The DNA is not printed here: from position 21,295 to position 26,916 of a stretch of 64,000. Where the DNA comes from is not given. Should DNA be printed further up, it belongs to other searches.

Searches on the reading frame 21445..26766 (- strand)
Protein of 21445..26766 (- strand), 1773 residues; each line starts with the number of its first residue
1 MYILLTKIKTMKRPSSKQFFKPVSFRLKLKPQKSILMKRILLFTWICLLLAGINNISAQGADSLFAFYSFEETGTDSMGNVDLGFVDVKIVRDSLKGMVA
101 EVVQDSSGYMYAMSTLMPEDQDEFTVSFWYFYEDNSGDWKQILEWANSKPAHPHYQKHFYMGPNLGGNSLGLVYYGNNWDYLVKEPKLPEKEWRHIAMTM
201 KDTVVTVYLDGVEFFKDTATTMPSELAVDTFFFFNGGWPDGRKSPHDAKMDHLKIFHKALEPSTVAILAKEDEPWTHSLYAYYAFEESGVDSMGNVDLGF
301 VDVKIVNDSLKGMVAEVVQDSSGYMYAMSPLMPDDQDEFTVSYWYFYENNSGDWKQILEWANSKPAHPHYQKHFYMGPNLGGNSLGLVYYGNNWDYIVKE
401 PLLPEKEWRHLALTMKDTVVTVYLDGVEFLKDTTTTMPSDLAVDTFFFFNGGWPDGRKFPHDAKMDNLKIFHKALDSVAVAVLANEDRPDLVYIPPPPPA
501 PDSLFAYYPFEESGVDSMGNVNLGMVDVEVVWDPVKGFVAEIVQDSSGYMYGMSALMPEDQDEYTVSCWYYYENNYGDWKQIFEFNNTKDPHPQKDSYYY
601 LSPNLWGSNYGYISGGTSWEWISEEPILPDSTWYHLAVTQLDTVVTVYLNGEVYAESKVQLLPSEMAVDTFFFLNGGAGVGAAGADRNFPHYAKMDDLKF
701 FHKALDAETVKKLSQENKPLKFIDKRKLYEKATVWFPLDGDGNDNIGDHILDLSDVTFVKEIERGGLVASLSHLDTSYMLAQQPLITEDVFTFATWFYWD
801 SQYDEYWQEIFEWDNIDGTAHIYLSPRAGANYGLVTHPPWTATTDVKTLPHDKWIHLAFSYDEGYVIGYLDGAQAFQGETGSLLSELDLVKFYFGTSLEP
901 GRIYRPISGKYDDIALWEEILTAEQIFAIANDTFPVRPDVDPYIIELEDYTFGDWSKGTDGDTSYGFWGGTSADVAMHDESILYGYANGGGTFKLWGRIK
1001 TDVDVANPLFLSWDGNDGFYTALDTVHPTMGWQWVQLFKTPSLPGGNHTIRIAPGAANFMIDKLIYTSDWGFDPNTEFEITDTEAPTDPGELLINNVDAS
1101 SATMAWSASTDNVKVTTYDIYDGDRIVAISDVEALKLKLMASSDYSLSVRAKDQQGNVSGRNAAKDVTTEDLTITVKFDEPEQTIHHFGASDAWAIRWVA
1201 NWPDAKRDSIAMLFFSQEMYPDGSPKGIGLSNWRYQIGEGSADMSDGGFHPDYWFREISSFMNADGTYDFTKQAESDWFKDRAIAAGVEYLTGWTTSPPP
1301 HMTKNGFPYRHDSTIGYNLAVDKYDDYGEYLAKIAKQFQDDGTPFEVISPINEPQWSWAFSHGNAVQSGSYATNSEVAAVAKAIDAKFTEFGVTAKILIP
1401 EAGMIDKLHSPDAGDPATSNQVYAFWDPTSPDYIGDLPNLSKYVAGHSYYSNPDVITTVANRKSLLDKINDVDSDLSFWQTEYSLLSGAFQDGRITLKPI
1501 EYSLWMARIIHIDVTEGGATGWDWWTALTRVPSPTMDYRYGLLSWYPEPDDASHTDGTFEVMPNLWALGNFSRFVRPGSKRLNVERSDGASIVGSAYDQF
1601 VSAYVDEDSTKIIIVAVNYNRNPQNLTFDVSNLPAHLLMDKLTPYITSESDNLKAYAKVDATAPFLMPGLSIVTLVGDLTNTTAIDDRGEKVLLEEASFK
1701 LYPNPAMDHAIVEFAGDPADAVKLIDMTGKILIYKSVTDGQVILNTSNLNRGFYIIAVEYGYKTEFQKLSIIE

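Call 7: search_protein_families(library=pfam, proteins=[window:21445-26766:-])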
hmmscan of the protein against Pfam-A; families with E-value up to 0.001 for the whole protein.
window:21445-26766:- (1773 aa): 5 families
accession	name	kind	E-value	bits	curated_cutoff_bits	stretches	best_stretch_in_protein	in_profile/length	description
PF14587.12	Glyco_hydr_30_2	-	1.4e-92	311.3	27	1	1173-1529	3-354/364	O-Glycosyl hydrolase family 30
PF13385.13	Laminin_G_3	-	3.3e-61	206.3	27.6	4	108-266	5-151/151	Concanavalin A-like lectin/glucanases superfamily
PF18962.6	Por_Secre_tail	-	8.3e-09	36.1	27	1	1701-1771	1-75/75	Secretion system C-terminal sorting domain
PF06439.18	3keto-disac_hyd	-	1.1e-08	35.7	26.8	0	384-436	102-155/187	3-keto-disaccharide hydrolase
PF22925.3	TS_C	-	2.3e-05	24.5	27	0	188-236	127-177/202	Trans-sialidase, C-terminal domain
